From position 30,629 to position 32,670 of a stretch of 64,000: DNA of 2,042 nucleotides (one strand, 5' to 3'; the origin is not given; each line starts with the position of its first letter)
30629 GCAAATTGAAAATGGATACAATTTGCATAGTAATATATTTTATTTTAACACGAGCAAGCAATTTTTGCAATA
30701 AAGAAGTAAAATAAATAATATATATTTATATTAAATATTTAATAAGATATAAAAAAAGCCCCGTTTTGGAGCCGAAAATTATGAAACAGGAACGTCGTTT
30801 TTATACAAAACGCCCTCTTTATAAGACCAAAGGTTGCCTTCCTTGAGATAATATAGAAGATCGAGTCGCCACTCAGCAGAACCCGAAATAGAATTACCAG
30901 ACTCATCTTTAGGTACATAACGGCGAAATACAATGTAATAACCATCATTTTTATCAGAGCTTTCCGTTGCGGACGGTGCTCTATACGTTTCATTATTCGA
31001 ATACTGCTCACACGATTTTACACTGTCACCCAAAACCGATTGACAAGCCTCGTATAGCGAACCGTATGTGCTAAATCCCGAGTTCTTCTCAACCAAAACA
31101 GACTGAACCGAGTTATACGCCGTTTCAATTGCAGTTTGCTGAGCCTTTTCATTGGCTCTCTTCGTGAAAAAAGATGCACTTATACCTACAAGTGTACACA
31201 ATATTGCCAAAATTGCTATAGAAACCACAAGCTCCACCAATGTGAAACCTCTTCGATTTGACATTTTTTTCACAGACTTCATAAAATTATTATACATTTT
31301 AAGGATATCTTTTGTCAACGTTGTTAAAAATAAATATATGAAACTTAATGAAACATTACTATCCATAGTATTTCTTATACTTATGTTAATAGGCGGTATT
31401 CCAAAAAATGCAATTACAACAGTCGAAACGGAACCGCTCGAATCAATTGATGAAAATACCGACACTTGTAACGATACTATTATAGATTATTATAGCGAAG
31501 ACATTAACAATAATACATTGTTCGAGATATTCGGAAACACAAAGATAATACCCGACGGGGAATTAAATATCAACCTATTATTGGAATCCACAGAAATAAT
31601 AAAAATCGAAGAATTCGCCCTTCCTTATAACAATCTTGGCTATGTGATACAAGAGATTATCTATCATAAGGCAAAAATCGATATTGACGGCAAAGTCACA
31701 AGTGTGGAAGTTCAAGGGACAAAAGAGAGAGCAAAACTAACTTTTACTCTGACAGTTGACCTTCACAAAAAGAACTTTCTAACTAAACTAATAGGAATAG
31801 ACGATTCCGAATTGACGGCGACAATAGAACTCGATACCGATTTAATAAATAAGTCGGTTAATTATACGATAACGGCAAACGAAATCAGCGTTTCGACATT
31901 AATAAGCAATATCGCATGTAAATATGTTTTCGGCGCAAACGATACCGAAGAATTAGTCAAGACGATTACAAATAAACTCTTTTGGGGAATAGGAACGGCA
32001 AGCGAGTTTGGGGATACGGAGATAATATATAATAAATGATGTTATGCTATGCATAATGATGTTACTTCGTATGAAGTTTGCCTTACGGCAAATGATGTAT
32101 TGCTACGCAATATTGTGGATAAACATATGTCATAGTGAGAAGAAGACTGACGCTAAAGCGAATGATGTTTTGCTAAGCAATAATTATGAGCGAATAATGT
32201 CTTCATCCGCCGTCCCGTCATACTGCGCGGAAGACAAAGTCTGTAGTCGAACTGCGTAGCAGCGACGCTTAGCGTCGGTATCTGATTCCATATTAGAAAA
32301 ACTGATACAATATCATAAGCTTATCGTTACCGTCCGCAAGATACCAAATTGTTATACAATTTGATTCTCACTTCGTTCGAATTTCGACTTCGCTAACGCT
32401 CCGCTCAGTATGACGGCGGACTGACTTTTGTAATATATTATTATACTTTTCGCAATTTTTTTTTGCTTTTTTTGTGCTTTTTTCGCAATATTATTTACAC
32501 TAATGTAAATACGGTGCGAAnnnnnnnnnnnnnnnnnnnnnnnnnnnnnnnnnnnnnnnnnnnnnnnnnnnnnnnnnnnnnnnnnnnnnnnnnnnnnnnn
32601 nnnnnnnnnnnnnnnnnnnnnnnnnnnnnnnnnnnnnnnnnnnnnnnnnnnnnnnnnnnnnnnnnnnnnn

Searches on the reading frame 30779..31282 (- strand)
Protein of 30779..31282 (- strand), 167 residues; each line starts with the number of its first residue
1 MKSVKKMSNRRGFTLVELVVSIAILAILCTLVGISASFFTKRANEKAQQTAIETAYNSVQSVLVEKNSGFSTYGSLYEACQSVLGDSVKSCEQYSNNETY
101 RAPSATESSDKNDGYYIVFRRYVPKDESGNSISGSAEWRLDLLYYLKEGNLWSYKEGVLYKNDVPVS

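Call 18: find_encoding_contigs(protein=window:30779-31282:-, flank=10000, max_places=10)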
Protein window:30779-31282:- (167 aa): no gene with exactly this product is on record in the collection.

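Call 40: find_homologous_proteins(query=window:30782-31282:-, max_evalue=0.00001)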
Query window:30782-31282:- (167 aa): 7 proteins with E <= 0.00001 among 56 candidates.
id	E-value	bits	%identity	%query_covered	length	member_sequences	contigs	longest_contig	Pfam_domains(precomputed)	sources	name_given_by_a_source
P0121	5.8e-103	359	100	100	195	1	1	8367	PF07963.18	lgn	-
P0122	5.9e-99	346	96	100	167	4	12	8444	PF07963.18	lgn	-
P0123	5.5e-98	343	96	100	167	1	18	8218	PF07963.18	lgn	-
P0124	1.8e-90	319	87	99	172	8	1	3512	PF07963.18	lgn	-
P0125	8.2e-56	206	62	99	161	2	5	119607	PF07963.18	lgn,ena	-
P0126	3.7e-54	201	59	99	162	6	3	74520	PF07963.18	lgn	-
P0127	1.0e-49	186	60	96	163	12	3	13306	PF07963.18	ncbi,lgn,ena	-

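Call 41: find_encoding_contigs(protein=P0122, flank=10000, max_places=10)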
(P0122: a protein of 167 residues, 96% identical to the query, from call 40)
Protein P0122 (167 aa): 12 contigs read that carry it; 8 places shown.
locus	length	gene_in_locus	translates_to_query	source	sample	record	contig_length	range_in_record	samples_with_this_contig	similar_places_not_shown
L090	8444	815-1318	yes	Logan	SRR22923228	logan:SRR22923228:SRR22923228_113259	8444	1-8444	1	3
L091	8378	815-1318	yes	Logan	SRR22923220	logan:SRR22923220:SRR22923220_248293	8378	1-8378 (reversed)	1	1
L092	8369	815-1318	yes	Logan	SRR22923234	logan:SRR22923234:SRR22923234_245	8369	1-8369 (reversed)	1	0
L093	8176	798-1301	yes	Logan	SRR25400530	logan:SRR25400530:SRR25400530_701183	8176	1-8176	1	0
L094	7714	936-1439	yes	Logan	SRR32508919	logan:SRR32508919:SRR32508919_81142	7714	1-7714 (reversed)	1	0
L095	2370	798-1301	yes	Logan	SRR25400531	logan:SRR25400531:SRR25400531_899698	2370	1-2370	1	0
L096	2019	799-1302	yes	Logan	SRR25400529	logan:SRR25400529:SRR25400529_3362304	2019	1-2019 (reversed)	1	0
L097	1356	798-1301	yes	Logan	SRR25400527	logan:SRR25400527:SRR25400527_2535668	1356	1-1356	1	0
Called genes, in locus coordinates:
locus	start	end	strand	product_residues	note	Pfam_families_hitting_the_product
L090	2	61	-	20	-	?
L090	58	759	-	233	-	-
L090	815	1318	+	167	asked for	PF07963:N_methyl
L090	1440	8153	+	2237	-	-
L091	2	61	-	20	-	?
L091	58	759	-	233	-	-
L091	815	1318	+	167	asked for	PF07963:N_methyl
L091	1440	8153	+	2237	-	-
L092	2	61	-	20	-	?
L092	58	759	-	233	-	-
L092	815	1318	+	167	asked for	PF07963:N_methyl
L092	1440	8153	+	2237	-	-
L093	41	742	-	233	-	-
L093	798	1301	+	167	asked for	PF07963:N_methyl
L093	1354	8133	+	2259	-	-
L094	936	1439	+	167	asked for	PF07963:N_methyl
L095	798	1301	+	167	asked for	PF07963:N_methyl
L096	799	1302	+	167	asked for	PF07963:N_methyl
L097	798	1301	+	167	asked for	PF07963:N_methyl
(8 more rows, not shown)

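Call 42: find_encoding_contigs(protein=P0125, flank=10000, max_places=5)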
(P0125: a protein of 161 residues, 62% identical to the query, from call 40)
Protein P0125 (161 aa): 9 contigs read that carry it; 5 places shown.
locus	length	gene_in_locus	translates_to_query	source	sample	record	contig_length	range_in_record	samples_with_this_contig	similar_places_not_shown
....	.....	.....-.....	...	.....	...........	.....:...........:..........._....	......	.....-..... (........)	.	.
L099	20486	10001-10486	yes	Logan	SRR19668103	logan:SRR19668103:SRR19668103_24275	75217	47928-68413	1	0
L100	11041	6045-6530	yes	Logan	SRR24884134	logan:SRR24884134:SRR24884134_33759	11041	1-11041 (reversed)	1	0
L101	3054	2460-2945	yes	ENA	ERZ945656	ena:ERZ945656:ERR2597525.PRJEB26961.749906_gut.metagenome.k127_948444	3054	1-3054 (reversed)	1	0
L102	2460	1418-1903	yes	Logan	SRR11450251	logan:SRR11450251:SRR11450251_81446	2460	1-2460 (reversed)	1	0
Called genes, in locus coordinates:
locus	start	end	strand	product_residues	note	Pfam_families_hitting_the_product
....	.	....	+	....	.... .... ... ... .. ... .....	-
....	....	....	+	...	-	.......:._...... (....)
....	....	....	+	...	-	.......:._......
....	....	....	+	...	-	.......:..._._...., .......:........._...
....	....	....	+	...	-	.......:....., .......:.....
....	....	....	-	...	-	-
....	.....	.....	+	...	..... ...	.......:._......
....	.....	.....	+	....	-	-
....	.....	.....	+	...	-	-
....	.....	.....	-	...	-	-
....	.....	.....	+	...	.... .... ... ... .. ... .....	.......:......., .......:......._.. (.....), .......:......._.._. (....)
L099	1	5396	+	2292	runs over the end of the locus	-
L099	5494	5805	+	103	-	-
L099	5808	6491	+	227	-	PF07963:N_methyl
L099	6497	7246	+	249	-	PF06750:A24_N_bact, PF01478:Peptidase_A24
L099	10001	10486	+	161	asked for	PF07963:N_methyl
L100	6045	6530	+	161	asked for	PF07963:N_methyl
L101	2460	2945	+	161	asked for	PF07963:N_methyl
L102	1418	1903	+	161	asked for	PF07963:N_methyl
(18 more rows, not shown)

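Call 75: find_encoding_contigs(protein=P0126, flank=10000, max_places=3)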
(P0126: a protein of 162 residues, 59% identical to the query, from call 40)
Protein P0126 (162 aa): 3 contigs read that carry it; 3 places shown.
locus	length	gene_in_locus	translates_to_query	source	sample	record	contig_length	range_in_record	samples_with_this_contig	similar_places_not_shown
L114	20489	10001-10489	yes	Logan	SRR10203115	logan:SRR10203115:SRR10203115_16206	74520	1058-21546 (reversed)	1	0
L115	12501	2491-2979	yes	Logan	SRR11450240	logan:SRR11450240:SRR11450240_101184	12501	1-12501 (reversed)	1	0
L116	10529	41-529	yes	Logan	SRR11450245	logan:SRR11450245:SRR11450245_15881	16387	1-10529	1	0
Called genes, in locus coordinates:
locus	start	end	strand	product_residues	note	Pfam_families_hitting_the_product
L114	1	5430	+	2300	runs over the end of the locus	-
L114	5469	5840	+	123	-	PF07963:N_methyl (weak)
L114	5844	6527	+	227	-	PF07963:N_methyl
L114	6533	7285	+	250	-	PF06750:A24_N_bact, PF01478:Peptidase_A24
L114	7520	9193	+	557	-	PF05157:MshEN, PF00437:T2SSE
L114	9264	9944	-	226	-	-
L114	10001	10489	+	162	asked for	PF07963:N_methyl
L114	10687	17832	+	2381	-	PF18676:MBG_2 (weak)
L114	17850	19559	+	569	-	-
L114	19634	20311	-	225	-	-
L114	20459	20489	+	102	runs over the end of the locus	PF04297:UPF0122, PF04545:Sigma70_r4 (weak), PF08281:Sigma70_r4_2 (weak)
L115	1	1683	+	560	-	?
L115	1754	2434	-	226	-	-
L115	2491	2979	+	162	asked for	PF07963:N_methyl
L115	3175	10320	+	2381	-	PF18676:MBG_2 (weak)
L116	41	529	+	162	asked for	PF07963:N_methyl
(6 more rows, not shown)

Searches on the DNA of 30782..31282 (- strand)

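Call 68: search_rna_families(sources=[L103, L104, L090, L094, L113], threshold=evalue, max_evalue=10)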
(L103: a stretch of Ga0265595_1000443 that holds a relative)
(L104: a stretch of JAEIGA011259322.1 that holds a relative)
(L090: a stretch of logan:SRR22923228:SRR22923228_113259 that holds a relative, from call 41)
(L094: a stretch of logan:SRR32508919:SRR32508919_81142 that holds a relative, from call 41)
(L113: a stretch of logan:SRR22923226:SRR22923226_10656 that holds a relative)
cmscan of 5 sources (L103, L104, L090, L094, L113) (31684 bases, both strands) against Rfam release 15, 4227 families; matches with E-value up to 10: 1.
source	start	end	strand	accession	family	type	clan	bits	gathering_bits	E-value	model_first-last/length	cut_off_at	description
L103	642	701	-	RF01706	Gut-1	Gene; sRNA;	-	21.2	50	6.6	1-77/77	no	Gut-1 RNA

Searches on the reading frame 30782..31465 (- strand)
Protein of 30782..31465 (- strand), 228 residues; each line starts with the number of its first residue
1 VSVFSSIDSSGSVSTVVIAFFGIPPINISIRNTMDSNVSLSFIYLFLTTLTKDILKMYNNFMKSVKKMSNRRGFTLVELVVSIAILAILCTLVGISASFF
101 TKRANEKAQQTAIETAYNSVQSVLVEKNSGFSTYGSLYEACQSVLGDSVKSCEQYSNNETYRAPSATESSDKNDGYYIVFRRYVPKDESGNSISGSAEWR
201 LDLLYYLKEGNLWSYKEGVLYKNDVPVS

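Call 11: search_protein_families(library=pfam, proteins=[window:30782-31465:-], max_evalue=0.01)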
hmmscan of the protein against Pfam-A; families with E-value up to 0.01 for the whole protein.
window:30782-31465:- (228 aa): 1 family
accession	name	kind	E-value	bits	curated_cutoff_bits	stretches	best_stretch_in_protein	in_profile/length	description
PF07963.17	N_methyl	-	3.3e-09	36.4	21.2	1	68-93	1-26/27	Prokaryotic N-terminal methylation motif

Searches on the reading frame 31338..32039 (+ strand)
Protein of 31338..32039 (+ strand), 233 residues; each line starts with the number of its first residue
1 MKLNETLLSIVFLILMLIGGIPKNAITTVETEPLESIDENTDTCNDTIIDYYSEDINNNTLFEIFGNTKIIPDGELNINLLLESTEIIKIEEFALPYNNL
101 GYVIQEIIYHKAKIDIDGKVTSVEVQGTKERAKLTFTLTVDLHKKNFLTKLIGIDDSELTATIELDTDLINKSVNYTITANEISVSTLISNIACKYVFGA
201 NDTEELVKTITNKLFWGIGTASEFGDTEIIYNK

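Call 19: find_encoding_contigs(protein=window:31338-32039:+, flank=10000, max_places=10)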
Protein window:31338-32039:+ (233 aa): no gene with exactly this product is on record in the collection.

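Call 78: search_protein_families(library=ncbifam, proteins=[window:31338-32036:+], max_evalue=0.01)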
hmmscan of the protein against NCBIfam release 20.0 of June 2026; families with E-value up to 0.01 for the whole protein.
window:31338-32036:+ (233 aa): 0 families

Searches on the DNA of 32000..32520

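Call 46: search_rna_families(source=window, start=32000, end=32520, threshold=evalue, max_evalue=5)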
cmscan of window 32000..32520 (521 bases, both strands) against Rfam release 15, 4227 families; matches with E-value up to 5: 3.
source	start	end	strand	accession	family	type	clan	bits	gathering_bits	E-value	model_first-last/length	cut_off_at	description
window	32034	32103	+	RF01706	Gut-1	Gene; sRNA;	-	21.2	50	0.11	1-77/77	no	Gut-1 RNA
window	32000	32064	+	RF01624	ceN27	Gene; snRNA; snoRNA; CD-box;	-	17.1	38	3.3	19-80/80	5'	Nematode snoRNA ceN27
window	32295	32335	-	RF01526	ceN106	Gene; snRNA; snoRNA; CD-box;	-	14.7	60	4.2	1-77/77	no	C. elegans snoRNA ceN106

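Call 48: search_rna_families(source=window, start=32010, end=32220, threshold=evalue, max_evalue=1, show_alignments=2)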
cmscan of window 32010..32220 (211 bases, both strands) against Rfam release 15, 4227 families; matches with E-value up to 1: 1.
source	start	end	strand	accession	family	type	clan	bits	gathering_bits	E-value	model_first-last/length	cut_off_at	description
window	32034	32103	+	RF01706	Gut-1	Gene; sRNA;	-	21.2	50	0.044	1-77/77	no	Gut-1 RNA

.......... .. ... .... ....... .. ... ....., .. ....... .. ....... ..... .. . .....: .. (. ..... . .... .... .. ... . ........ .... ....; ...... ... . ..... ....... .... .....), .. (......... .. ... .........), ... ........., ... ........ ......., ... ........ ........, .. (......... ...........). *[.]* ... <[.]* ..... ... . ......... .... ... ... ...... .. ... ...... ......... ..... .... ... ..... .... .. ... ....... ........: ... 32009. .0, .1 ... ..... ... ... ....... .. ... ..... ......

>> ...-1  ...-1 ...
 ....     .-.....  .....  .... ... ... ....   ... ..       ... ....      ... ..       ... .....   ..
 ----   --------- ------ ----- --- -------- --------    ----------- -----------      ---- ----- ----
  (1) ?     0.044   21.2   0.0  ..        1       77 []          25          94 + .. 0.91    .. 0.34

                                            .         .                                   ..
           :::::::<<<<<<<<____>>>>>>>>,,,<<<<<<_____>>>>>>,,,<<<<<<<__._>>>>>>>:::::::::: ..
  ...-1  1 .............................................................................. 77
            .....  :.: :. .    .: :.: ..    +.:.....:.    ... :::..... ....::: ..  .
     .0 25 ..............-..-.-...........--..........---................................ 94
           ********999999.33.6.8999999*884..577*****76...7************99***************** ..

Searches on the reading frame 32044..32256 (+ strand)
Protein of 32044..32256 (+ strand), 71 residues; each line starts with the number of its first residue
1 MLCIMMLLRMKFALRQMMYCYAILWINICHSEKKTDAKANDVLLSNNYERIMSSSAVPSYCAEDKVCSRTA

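Call 57: find_homologous_proteins(query=window:32044-32256:+, max_evalue=1)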
Query seq(71 aa): no candidate shares three 5-residue words with the query. No homologue found.
